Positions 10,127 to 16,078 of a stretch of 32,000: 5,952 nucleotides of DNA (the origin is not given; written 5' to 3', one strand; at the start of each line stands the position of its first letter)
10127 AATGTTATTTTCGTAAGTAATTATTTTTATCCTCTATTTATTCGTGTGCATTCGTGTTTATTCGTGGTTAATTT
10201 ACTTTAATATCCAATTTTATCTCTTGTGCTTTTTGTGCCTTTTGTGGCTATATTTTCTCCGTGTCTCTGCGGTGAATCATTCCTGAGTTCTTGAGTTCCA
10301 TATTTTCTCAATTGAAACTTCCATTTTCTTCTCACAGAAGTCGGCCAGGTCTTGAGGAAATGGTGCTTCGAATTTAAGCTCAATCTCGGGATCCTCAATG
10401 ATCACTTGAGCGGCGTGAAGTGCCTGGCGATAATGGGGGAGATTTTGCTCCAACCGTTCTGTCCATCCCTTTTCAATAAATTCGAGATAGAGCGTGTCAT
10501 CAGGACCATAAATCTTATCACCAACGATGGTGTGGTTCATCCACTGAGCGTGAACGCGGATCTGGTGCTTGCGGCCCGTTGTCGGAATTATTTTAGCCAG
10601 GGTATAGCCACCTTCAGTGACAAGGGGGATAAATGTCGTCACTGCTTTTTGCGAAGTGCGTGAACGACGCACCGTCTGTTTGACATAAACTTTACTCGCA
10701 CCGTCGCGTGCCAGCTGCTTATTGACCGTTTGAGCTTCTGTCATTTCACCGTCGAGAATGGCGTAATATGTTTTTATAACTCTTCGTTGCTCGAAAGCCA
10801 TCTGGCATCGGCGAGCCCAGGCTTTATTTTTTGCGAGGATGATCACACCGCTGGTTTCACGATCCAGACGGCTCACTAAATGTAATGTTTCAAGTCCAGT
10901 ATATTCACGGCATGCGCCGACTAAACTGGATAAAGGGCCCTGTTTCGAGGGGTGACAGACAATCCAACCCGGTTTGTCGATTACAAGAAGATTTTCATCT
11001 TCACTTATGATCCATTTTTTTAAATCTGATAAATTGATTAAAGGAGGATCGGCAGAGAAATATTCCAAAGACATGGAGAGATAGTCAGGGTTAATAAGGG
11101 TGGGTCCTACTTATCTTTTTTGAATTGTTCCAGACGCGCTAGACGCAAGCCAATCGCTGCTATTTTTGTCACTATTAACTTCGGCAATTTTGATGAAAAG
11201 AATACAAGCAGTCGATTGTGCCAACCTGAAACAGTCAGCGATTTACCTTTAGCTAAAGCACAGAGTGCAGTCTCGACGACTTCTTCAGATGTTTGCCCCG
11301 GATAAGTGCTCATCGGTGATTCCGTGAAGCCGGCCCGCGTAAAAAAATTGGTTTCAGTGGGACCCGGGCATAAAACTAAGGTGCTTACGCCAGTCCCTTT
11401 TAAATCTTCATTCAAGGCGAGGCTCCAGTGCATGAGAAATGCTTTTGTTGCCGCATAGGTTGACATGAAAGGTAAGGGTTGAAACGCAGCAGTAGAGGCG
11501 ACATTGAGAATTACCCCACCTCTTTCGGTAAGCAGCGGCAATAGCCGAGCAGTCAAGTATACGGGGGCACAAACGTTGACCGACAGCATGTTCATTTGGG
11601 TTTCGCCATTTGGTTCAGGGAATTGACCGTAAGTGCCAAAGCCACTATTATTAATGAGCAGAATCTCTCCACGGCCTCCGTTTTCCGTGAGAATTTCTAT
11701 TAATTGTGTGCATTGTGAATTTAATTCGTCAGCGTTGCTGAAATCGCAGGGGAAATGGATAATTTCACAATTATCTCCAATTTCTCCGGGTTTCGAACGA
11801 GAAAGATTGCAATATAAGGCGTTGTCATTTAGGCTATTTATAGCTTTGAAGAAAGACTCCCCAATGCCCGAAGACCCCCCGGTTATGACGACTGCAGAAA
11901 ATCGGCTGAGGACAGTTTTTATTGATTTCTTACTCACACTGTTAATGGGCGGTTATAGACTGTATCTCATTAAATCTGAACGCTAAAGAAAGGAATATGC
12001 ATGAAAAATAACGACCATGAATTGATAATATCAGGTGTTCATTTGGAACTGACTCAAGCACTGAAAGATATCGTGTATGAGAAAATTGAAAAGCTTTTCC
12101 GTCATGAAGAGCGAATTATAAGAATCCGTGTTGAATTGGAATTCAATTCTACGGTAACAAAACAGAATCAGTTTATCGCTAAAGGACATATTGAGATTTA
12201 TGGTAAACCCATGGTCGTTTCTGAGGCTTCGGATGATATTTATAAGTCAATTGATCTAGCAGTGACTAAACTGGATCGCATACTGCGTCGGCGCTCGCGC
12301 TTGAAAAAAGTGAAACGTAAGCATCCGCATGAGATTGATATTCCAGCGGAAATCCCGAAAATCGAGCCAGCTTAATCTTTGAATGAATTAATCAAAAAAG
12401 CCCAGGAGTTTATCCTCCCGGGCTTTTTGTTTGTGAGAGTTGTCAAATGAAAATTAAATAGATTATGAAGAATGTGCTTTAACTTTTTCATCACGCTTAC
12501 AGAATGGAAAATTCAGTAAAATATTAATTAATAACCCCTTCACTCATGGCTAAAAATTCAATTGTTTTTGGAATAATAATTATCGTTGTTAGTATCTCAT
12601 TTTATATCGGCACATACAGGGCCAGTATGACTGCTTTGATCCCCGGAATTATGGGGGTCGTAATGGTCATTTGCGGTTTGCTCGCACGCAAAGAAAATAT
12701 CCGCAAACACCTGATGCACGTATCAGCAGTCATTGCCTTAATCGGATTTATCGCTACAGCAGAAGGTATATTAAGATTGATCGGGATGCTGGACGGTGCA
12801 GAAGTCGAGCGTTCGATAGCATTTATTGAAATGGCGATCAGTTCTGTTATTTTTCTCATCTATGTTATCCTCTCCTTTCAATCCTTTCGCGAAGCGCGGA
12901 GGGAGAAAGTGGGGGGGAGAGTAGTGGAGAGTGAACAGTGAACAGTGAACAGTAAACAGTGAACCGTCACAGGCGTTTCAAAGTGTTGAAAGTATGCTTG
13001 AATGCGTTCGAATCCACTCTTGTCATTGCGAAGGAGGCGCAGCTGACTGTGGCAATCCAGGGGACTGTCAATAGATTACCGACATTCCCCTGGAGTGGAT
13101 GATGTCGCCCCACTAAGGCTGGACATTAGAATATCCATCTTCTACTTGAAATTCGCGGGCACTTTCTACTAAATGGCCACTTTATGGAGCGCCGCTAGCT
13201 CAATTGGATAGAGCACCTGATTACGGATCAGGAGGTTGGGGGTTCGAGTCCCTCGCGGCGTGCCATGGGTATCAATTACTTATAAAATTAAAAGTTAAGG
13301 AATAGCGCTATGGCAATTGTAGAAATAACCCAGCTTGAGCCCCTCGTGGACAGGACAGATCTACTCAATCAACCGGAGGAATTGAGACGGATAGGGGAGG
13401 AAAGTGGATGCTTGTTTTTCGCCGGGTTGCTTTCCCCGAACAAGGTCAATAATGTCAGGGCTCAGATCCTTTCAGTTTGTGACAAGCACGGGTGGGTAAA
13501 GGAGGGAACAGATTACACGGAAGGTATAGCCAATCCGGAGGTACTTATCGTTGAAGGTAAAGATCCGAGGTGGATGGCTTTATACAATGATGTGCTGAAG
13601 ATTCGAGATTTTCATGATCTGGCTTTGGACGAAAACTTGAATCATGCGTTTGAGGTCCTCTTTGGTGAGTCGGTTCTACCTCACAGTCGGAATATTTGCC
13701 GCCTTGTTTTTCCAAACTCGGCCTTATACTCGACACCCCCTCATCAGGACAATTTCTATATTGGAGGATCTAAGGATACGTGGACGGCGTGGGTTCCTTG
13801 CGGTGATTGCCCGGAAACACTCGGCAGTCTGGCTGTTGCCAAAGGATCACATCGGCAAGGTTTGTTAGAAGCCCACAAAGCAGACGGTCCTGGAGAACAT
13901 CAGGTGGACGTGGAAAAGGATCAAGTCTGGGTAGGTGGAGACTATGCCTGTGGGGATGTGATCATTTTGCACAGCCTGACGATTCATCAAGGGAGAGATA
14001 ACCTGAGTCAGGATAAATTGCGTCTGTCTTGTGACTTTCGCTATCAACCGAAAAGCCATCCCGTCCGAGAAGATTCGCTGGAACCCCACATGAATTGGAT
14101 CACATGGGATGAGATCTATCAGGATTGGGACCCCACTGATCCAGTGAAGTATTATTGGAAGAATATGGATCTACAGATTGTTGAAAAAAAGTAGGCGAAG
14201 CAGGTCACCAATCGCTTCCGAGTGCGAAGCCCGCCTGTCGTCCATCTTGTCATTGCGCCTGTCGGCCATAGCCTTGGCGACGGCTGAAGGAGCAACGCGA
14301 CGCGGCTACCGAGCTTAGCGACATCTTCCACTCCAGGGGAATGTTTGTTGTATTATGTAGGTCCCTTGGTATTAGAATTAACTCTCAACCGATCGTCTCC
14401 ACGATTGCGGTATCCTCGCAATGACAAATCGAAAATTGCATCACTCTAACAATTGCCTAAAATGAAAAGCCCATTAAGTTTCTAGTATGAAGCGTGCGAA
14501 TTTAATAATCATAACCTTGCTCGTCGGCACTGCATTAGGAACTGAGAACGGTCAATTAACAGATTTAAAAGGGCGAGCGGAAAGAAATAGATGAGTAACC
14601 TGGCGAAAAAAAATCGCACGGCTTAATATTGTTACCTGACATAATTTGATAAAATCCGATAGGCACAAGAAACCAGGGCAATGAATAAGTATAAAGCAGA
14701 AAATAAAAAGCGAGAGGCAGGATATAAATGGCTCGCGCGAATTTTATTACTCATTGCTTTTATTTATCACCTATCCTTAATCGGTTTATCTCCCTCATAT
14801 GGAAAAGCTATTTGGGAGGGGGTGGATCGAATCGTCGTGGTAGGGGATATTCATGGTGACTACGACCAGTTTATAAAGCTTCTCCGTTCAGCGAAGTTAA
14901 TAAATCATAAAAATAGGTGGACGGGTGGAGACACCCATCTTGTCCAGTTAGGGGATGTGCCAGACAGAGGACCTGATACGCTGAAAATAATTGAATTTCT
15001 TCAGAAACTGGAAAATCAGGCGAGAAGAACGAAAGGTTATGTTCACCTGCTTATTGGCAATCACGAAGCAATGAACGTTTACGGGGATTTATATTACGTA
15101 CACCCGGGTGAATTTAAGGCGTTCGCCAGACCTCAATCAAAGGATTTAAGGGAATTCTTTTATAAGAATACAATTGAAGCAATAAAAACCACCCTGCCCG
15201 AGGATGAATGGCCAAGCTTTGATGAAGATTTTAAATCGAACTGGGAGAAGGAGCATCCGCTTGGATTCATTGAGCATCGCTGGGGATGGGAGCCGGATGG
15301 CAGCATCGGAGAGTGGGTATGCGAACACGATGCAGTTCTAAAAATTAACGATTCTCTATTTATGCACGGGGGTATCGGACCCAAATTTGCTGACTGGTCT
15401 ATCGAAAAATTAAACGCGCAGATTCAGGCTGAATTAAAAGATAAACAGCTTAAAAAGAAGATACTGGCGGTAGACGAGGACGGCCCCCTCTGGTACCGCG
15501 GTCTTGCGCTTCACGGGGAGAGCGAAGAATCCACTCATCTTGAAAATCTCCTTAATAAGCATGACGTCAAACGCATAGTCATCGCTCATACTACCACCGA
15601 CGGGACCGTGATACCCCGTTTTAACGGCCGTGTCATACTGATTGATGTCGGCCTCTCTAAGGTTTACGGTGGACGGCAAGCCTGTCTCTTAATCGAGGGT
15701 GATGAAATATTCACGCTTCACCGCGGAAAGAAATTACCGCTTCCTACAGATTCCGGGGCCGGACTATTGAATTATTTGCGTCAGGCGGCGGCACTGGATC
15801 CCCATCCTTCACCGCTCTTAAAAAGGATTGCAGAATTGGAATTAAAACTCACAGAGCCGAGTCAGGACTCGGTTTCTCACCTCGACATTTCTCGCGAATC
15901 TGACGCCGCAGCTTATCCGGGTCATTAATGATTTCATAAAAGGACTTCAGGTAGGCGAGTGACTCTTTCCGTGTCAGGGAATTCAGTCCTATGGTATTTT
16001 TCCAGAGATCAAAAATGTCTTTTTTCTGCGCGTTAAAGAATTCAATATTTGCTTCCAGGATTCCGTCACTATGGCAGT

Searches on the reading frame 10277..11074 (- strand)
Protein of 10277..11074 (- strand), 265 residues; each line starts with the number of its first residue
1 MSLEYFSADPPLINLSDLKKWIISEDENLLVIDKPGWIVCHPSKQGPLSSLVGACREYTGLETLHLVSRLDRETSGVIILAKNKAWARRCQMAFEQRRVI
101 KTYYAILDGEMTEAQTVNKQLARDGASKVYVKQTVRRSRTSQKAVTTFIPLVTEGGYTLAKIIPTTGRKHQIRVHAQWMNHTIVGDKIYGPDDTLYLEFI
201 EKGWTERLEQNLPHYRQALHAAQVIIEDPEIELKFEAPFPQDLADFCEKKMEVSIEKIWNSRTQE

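Call 32: search_protein_families(library=pfam, proteins=[window:10277-11074:-])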
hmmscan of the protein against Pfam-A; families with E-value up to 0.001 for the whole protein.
window:10277-11074:- (265 aa): 1 family
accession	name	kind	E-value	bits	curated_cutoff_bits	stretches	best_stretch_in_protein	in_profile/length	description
PF00849.27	PseudoU_synth_2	-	2.4e-29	102.9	26.8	1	28-177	1-151/152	RNA pseudouridylate synthase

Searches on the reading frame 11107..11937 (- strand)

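Call 33: search_protein_families(library=pfam, proteins=[window:11107-11937:-], max_evalue=0.01)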
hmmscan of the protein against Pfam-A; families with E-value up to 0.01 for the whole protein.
window:11107-11937:- (276 aa): 2 families
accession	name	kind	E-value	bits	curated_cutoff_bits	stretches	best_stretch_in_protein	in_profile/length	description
PF00106.31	adh_short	-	8.6e-29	100.8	26.6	1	15-200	2-188/195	short chain dehydrogenase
PF13561.12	adh_short_C2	-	5.1e-13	49.6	27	1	58-202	46-184/236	Enoyl-(Acyl carrier protein) reductase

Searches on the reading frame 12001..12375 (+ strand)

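Call 33: search_protein_families(library=pfam, proteins=[window:12001-12375:+], max_evalue=0.01)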
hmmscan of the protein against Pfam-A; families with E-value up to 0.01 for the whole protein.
window:12001-12375:+ (124 aa): 1 family
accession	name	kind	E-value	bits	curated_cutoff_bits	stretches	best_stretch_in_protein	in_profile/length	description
PF02482.25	Ribosomal_S30AE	-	3e-16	60.4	23.7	1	9-99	2-84/88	Sigma 54 modulation protein / S30EA ribosomal protein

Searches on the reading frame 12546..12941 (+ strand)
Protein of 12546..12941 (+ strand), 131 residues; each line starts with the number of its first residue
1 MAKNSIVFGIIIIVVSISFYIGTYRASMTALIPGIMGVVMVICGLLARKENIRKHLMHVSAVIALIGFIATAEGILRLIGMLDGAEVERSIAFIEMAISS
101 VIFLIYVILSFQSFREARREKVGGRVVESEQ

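Call 33: search_protein_families(library=pfam, proteins=[window:12546-12941:+], max_evalue=0.01)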
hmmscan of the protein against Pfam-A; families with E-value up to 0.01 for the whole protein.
window:12546-12941:+ (131 aa): 2 families
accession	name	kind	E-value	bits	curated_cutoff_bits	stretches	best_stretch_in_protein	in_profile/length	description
PF19845.4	DUF6320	-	0.0048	17.2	29.9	1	7-117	75-179/186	Family of unknown function (DUF6320)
PF04103.21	CD20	-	0.0078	16.7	27.9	1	6-79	7-82/156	CD20-like family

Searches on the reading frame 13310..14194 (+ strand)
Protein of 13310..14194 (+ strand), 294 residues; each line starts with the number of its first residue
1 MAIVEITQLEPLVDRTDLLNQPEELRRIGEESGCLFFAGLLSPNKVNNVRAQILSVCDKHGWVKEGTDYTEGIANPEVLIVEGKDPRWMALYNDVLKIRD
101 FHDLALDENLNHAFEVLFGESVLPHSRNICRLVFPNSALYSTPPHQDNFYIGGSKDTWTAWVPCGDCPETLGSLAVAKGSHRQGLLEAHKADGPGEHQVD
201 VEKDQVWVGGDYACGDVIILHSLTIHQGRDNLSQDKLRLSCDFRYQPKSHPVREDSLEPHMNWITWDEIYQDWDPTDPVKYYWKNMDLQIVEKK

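Call 12: search_protein_families(library=pfam, proteins=[window:13310-14194:+])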
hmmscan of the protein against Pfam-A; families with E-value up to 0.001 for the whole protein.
window:13310-14194:+ (294 aa): 1 family
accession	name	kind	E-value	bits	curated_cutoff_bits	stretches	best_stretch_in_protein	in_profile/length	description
PF05721.19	PhyH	-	3.2e-12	47.6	22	1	32-235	4-209/213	Phytanoyl-CoA dioxygenase (PhyH)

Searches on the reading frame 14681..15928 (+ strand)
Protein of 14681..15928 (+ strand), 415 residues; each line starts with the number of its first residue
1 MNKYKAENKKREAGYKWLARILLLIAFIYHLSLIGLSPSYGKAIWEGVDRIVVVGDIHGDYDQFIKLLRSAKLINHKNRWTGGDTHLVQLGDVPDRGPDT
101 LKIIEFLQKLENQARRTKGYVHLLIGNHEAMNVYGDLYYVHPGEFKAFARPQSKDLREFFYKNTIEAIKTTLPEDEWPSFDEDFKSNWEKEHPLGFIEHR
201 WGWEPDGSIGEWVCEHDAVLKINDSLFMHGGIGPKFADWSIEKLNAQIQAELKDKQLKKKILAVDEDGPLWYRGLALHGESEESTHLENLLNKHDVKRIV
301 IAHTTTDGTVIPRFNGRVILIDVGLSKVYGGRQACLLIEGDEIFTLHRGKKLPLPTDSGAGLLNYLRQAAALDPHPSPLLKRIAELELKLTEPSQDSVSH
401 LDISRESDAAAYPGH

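Call 12: search_protein_families(library=pfam, proteins=[window:14681-15928:+])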
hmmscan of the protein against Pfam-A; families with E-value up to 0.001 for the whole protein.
window:14681-15928:+ (415 aa): 1 family
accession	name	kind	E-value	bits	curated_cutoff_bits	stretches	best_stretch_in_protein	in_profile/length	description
PF00149.33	Metallophos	-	1.9e-13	51.7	21.5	1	50-304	2-188/191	Calcineurin-like phosphoesterase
